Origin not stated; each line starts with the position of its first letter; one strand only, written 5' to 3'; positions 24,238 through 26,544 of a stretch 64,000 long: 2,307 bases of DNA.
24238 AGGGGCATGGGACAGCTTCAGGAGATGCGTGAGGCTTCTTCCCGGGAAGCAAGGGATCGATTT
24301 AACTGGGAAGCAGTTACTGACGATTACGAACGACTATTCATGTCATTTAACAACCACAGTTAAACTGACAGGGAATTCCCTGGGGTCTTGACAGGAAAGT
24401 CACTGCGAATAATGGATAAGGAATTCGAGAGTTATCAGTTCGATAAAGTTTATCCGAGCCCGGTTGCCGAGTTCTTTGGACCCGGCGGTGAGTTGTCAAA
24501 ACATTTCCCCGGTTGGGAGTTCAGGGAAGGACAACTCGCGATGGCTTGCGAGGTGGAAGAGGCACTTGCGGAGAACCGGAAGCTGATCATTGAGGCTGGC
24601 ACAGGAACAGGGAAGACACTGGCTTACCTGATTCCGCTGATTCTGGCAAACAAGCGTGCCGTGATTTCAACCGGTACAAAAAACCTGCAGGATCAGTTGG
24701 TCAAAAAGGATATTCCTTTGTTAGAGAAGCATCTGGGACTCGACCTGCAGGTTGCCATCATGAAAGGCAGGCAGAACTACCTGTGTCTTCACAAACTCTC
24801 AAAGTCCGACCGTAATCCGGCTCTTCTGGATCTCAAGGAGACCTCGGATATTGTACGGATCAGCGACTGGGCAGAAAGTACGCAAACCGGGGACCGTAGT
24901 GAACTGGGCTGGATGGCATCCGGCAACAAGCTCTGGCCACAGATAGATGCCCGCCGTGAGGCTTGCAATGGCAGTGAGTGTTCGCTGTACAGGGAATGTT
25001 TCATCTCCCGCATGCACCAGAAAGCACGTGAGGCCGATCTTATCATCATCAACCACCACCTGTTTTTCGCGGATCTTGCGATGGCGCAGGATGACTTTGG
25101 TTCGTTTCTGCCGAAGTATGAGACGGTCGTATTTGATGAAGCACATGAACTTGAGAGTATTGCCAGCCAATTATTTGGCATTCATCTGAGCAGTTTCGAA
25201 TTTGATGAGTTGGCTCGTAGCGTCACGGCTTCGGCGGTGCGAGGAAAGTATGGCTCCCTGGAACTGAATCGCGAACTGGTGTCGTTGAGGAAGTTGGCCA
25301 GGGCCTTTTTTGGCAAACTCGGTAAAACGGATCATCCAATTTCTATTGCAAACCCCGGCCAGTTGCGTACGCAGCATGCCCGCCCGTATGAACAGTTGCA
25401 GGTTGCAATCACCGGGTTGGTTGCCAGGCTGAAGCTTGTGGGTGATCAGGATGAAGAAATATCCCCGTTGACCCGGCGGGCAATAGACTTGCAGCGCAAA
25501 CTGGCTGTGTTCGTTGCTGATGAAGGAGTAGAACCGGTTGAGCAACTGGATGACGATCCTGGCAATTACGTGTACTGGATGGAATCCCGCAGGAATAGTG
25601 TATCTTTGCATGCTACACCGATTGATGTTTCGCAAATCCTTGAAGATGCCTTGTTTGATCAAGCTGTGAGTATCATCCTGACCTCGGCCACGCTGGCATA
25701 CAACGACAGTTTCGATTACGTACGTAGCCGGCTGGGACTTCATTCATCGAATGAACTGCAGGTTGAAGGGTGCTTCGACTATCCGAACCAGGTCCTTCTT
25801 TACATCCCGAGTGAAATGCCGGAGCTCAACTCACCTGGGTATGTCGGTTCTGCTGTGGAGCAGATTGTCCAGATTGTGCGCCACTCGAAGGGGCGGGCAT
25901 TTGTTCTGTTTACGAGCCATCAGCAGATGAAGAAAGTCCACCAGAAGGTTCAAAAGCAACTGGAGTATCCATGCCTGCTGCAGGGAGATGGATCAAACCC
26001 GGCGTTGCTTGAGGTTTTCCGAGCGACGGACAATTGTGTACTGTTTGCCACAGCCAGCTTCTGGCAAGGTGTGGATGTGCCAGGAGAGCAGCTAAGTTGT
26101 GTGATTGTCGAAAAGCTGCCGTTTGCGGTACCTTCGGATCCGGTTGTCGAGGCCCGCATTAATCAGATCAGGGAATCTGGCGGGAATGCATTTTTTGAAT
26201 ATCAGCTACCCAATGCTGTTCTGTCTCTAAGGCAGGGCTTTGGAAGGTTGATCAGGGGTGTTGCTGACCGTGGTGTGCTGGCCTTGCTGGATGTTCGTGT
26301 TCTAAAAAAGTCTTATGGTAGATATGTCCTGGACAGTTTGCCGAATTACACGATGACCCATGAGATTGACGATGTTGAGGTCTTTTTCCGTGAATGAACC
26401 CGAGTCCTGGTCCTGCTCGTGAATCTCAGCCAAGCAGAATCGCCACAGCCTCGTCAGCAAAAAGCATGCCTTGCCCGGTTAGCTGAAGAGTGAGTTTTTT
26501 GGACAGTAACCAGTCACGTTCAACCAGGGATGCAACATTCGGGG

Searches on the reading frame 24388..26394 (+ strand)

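Call 63: search_protein_families(library=pfam, proteins=[window:24388-26394:+], max_evalue=0.001)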
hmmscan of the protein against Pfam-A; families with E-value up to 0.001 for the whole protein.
window:24388-26394:+ (669 aa): 3 families
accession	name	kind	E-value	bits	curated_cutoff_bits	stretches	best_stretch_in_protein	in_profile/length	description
PF13307.12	Helicase_C_2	-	2e-44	152.1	25.3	1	493-653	1-169/170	Helicase C-terminal domain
PF00270.35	DEAD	-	1.1e-12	48.5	26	1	58-137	9-92/167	DEAD/DEAH box helicase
PF04851.21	ResIII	-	0.00036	20.9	22.5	0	45-105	4-70/164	Type III restriction enzyme, res subunit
